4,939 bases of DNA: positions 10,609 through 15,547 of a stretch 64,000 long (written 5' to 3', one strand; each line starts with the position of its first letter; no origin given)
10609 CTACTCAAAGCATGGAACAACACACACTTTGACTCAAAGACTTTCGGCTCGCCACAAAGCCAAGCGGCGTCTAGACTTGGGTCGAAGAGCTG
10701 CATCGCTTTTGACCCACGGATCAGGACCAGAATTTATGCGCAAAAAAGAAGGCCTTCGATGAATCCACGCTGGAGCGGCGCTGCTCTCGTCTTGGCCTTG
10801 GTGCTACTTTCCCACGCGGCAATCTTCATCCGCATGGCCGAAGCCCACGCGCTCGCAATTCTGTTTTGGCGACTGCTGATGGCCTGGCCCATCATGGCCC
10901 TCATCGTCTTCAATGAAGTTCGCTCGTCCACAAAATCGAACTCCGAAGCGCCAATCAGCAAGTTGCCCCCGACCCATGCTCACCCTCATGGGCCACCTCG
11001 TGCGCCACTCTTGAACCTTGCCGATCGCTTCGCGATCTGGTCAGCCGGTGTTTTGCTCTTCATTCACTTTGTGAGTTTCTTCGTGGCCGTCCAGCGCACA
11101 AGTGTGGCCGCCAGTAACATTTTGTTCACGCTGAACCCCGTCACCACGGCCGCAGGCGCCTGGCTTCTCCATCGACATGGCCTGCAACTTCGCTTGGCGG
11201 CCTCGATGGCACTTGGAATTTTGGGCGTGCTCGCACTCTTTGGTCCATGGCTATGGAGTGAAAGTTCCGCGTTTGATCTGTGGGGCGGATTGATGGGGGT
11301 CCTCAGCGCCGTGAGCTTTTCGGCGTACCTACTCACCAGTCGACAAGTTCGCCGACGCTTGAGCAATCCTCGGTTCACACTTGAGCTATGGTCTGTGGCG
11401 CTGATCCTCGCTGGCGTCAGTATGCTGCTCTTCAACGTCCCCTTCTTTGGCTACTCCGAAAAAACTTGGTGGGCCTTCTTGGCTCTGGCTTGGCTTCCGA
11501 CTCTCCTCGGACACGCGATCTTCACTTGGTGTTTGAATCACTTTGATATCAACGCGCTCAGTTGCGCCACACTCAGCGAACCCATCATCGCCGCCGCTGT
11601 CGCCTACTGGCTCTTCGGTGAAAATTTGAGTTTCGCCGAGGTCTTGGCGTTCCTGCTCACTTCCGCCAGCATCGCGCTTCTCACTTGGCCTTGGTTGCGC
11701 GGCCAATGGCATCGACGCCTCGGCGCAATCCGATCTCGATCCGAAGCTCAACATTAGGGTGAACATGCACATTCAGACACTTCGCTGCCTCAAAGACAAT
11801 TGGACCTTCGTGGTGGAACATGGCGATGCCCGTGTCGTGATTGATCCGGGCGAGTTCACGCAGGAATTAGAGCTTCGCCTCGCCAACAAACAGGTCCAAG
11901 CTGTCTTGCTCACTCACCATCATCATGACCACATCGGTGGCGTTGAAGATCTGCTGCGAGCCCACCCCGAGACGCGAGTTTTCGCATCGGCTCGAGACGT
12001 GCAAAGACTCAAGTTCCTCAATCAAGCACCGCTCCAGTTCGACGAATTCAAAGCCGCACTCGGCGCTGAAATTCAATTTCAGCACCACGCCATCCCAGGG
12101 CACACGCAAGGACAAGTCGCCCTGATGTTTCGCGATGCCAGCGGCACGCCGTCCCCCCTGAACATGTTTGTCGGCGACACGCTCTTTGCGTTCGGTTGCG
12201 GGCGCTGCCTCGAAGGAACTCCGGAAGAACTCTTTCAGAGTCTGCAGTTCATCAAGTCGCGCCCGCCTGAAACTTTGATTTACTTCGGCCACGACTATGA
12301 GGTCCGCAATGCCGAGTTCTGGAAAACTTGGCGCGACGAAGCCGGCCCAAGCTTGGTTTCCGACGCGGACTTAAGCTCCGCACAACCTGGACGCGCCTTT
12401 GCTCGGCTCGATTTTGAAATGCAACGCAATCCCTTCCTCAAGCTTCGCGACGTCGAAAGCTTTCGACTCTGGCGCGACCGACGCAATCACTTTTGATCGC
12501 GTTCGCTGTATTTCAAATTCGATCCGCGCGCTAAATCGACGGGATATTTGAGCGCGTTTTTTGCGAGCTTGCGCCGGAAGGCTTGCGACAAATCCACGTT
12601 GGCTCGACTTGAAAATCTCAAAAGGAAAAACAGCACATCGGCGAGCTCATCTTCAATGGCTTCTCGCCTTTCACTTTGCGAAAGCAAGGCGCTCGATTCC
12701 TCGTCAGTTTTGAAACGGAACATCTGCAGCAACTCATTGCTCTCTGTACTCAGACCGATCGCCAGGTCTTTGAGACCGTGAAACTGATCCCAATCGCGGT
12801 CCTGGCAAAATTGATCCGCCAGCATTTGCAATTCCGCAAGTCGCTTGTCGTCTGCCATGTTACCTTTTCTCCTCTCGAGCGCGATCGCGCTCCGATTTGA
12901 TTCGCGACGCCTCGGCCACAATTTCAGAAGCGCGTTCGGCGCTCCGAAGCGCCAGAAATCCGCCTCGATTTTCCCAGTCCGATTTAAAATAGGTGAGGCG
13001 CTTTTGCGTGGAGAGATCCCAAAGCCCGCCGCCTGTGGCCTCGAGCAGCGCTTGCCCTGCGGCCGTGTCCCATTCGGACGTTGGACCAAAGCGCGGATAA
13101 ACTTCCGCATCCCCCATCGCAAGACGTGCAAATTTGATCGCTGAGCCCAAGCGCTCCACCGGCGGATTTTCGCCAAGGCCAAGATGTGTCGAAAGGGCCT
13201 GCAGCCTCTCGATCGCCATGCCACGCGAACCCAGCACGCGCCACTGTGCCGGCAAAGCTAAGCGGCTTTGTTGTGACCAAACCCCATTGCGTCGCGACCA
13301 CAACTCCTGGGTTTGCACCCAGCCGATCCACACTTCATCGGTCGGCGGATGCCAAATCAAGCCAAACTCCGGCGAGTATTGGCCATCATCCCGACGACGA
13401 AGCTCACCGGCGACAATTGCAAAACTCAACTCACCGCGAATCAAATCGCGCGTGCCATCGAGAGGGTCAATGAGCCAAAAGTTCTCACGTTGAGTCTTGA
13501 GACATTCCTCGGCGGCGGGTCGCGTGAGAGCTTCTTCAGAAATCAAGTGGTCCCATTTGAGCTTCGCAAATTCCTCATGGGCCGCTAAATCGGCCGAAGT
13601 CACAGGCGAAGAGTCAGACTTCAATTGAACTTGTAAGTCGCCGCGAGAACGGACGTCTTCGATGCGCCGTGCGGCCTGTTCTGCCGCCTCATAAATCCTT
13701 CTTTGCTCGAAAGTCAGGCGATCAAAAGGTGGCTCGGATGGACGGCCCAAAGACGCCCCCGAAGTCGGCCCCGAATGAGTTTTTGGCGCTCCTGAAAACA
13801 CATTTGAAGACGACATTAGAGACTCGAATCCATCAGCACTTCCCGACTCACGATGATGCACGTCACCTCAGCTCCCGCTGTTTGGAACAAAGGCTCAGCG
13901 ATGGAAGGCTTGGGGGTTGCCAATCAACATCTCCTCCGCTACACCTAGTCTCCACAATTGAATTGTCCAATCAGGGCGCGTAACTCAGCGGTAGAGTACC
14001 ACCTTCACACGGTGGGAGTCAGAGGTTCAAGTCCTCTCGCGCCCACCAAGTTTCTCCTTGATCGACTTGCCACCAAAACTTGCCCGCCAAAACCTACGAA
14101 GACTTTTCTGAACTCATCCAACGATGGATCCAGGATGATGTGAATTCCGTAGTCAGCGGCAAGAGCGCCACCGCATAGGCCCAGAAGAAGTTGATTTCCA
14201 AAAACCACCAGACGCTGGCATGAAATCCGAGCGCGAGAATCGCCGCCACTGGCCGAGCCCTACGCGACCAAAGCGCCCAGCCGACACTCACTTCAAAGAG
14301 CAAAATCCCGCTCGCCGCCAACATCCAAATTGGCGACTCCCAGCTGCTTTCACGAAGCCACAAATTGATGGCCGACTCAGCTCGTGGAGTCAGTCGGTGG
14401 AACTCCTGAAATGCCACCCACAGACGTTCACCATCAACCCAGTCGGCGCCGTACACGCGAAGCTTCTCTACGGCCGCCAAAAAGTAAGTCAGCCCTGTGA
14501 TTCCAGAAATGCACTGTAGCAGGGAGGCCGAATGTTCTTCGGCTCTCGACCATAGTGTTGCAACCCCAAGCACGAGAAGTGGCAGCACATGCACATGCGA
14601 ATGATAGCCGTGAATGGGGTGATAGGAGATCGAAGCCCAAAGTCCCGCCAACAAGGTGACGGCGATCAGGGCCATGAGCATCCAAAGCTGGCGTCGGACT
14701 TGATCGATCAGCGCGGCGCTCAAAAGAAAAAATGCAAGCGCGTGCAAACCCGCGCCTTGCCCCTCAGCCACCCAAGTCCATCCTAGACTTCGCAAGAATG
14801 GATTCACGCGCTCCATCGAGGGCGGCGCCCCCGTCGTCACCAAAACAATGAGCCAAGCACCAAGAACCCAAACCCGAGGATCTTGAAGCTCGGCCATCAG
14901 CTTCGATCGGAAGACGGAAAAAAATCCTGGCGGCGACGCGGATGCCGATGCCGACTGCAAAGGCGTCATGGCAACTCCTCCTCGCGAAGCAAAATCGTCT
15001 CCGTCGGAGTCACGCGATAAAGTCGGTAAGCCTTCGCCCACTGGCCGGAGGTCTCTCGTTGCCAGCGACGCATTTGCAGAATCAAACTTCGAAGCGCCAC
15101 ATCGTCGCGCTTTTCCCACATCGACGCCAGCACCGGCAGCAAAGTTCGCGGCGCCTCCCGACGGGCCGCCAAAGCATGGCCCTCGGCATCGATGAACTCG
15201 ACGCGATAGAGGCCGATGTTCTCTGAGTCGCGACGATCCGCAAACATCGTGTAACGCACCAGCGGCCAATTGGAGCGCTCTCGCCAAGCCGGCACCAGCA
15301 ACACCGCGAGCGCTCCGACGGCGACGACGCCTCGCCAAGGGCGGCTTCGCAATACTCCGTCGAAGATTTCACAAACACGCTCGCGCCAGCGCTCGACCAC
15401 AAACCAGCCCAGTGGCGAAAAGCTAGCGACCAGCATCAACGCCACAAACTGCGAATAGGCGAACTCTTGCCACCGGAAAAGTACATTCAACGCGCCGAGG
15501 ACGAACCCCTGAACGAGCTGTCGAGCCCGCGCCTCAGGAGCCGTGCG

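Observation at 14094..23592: Co-directional cluster: giant adhesin, CRTAC1-type FG-GAP/ASPIC protein, orphan RnfD-like membrane protein and an HTTM-like membrane protein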

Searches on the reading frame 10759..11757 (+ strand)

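Call 9: search_protein_families(library=pfam, proteins=[window:10759-11757:+], max_evalue=0.01)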
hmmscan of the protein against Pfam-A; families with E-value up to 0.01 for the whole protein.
window:10759-11757:+ (332 aa): 1 family
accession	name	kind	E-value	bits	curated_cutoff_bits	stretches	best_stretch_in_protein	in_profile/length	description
PF00892.27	EamA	-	5.5e-17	62.7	28.2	2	175-309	2-134/135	EamA-like transporter family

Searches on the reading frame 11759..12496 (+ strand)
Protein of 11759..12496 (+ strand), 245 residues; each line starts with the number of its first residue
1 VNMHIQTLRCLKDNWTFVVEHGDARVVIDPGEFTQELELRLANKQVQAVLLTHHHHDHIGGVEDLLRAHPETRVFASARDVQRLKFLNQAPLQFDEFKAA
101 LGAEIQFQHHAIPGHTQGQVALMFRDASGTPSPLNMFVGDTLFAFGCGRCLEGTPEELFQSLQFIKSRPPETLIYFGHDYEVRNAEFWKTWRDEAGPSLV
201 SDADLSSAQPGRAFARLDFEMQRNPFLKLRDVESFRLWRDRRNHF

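Call 9: search_protein_families(library=pfam, proteins=[window:11759-12496:+], max_evalue=0.01)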
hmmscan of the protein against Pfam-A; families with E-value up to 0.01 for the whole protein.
window:11759-12496:+ (245 aa): 3 families
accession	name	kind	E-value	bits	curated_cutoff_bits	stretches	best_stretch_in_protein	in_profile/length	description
PF00753.33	Lactamase_B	-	1.6e-19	71.1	22.7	1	15-178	7-196/196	Metallo-beta-lactamase superfamily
PF12706.13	Lactamase_B_2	-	2.9e-08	34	27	1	25-85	2-71/200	Beta-lactamase superfamily domain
PF13483.12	Lactamase_B_3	-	2.4e-06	28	24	1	16-60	9-51/160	Beta-lactamase superfamily domain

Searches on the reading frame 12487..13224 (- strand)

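Call 9: search_protein_families(library=pfam, proteins=[window:12487-13224:-], max_evalue=0.01)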
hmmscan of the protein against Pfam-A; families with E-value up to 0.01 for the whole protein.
window:12487-13224:- (245 aa): 2 families
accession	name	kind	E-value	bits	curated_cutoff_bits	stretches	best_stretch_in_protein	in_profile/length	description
PF12643.12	MazG-like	-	3.9e-08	33.9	27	1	159-241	4-84/85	MazG-like family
PF03819.22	MazG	-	0.00059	20.5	22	1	183-223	22-66/74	MazG nucleotide pyrophosphohydrolase domain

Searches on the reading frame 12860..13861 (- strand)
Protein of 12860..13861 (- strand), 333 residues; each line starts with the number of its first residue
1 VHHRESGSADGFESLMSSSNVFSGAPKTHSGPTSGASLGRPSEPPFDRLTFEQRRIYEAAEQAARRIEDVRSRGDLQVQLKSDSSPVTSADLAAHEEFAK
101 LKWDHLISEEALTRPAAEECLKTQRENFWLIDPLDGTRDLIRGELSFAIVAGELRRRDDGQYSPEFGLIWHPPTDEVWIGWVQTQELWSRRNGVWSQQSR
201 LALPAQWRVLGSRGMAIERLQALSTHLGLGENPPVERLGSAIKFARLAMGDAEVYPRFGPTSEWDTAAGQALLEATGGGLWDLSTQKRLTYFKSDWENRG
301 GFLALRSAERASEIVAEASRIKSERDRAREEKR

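Call 9: search_protein_families(library=pfam, proteins=[window:12860-13861:-], max_evalue=0.01)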
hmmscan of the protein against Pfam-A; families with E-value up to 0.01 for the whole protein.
window:12860-13861:- (333 aa): 1 family
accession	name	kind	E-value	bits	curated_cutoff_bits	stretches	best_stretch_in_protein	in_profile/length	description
PF00459.30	Inositol_P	-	2.4e-27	96.5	27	1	57-305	10-254/271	Inositol monophosphatase family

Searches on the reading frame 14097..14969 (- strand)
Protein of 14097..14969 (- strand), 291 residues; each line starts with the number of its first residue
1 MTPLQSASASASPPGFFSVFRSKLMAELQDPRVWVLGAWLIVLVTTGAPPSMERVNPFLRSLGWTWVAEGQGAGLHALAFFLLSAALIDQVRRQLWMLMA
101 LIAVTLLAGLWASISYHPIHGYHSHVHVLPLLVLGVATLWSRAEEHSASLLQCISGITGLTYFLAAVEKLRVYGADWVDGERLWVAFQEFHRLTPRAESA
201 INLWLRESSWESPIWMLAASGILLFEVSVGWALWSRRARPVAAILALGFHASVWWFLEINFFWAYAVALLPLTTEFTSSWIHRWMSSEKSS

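Call 5: search_protein_families(library=pfam, proteins=[window:14097-14969:-], max_evalue=1)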
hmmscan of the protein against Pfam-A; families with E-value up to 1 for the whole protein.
window:14097-14969:- (291 aa): 1 family
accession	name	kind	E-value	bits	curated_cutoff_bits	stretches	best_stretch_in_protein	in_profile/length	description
PF05090.19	HTTM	-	3.9e-06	27.1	27.7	1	157-273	150-254/259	HTTM domain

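Call 6: search_protein_families(library=ncbifam, proteins=[window:14097-14969:-], max_evalue=1)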
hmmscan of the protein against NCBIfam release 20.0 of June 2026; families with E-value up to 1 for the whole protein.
window:14097-14969:- (291 aa): 0 families

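Call 11: find_homologous_proteins(query=window:14097-14969:-, max_evalue=0.001)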
Query window:14097-14969:- (291 aa): 1 proteins with E <= 0.001 among 8000 candidates.
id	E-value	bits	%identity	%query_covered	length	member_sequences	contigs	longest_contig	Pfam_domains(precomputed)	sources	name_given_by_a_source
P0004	4.0e-156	537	88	91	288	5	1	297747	PF05090.20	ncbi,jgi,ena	jgi:hypothetical protein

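Call 35: search_solved_structures(query=window:14097-14969:-, max_evalue=10, show_alignments=2)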
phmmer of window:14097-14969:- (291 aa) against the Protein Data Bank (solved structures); distinct sequences matched with E-value up to 10: 1.
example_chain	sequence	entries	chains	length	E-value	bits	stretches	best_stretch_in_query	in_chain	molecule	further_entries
3atg_A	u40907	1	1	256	0.3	13.7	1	165-207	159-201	GLUCANASE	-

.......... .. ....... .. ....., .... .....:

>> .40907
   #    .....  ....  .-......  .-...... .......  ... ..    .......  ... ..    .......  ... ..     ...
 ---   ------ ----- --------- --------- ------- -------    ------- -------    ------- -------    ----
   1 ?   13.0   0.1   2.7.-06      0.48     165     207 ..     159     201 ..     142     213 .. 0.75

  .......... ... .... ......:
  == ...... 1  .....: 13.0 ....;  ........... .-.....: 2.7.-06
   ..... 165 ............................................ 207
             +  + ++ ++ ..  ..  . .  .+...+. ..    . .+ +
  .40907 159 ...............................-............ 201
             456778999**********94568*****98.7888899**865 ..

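Call 41: search_protein_families(library=pfam, alignment_id=A4, max_evalue=1)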
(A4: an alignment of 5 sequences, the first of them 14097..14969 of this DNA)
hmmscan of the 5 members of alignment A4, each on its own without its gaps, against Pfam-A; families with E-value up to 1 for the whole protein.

A. member 1, window:14097-14969:- (291 aa): 1 family
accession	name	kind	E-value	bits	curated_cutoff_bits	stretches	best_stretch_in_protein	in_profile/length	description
PF05090.19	HTTM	-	3.9e-06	27.1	27.7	1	157-273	150-254/259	HTTM domain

B. families by the number of members that match (of 5 scanned): 1 family
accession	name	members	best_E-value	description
PF05090.19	HTTM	3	1.3e-06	HTTM domain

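Call 42: find_homologous_proteins(query=A4, max_evalue=0.001)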
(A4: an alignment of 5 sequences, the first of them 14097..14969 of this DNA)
Query A4 (5 sequences) (291 aa, profile of the alignment): 3 proteins with E <= 0.001 among 8000 candidates.
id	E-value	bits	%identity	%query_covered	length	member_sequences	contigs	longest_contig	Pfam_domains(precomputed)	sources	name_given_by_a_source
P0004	5.3e-116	405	88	91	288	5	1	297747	PF05090.20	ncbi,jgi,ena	jgi:hypothetical protein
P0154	3.0e-93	330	25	37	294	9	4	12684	-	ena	-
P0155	8.0e-4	37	27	38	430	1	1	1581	PF04134.18,PF05090.20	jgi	jgi:predicted DCC family thiol-disulfide oxidoreductase YuxK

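Call 55: search_solved_structures(query=A4, max_evalue=10, show_alignments=3)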
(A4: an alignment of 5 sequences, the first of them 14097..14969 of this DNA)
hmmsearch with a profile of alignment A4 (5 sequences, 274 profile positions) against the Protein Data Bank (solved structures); distinct sequences matched with E-value up to 10: 0.

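Call 65: predict_structure(alignment_id=A6)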
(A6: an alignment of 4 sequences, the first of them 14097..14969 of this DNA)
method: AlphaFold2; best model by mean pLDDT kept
length: 291 residues; sequences in the alignment: 4
mean_pLDDT: 42.0   pTM: 0.26
mean pLDDT of the five models: 42.0, 40.5, 40.2, 40.1, 38.6
residues with pLDDT >= 90: 0; 70-90: 0; 50-70: 41; < 50: 250
segments of 3 or more residues with pLDDT < 50: 1-18, 20-25, 27-78, 86-92, 97-99, 108-131, 146-210, 212-224, 230-236, 238-274, 288-291
pLDDT, mean of each block of 10 residues (from residue 1): 31 41 48 39 35 34 34 46 48 50 49 42 44 51 46 42 40 35 30 35 44 45 49 47 44 35 33 46 55 43
secondary structure, 60 per line:
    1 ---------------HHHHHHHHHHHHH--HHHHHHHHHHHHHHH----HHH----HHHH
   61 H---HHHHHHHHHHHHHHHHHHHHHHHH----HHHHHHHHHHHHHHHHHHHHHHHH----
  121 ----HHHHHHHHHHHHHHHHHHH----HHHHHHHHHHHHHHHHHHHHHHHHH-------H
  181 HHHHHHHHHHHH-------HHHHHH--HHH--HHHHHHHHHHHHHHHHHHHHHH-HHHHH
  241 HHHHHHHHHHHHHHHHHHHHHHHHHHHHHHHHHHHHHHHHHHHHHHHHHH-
elements in order: H16-28 H31-45 H57-61 H65-88 H93-116 H125-143 H148-172 H180-192 H200-205 H213-234 H236-290

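Call 66: search_solved_structures(query=P0155, max_evalue=10, show_alignments=2)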
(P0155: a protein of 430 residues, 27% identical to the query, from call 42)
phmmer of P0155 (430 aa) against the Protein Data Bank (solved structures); distinct sequences matched with E-value up to 10: 0.

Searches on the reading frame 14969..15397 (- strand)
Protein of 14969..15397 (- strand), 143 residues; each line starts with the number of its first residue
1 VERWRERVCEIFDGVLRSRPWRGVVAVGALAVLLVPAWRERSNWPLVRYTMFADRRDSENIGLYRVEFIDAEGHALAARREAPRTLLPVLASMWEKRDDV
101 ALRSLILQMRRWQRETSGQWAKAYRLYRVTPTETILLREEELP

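Call 54: search_solved_structures(query=A7, max_evalue=10, show_alignments=3)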
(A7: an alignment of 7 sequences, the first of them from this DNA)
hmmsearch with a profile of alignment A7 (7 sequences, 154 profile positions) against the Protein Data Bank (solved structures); distinct sequences matched with E-value up to 10: 1.
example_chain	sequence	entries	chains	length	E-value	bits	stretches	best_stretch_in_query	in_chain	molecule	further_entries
8k3f_A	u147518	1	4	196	0.56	13.3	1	70-110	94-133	Recombination protein RecR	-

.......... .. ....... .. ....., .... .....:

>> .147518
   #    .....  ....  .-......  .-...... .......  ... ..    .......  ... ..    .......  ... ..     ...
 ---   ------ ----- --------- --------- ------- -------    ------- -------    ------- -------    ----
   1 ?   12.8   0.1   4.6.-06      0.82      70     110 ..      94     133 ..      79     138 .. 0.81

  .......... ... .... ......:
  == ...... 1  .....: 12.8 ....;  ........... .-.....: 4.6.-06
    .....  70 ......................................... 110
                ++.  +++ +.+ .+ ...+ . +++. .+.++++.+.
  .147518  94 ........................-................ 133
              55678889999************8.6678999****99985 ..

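Call 74: search_protein_families(library=pfam, alignment_id=A7, max_evalue=10)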
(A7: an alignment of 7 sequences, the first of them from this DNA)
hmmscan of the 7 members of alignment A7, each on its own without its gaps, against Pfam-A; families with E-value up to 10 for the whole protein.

A. member 1, seq(143 aa): 1 family
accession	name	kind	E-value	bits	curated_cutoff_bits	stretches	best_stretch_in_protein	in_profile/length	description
PF16277.11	DUF4926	-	0.13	12.2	29.1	1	63-77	32-46/57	Domain of unknown function (DUF4926)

B. families by the number of members that match (of 7 scanned): 1 family
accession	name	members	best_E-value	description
PF16277.11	DUF4926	1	0.13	Domain of unknown function (DUF4926)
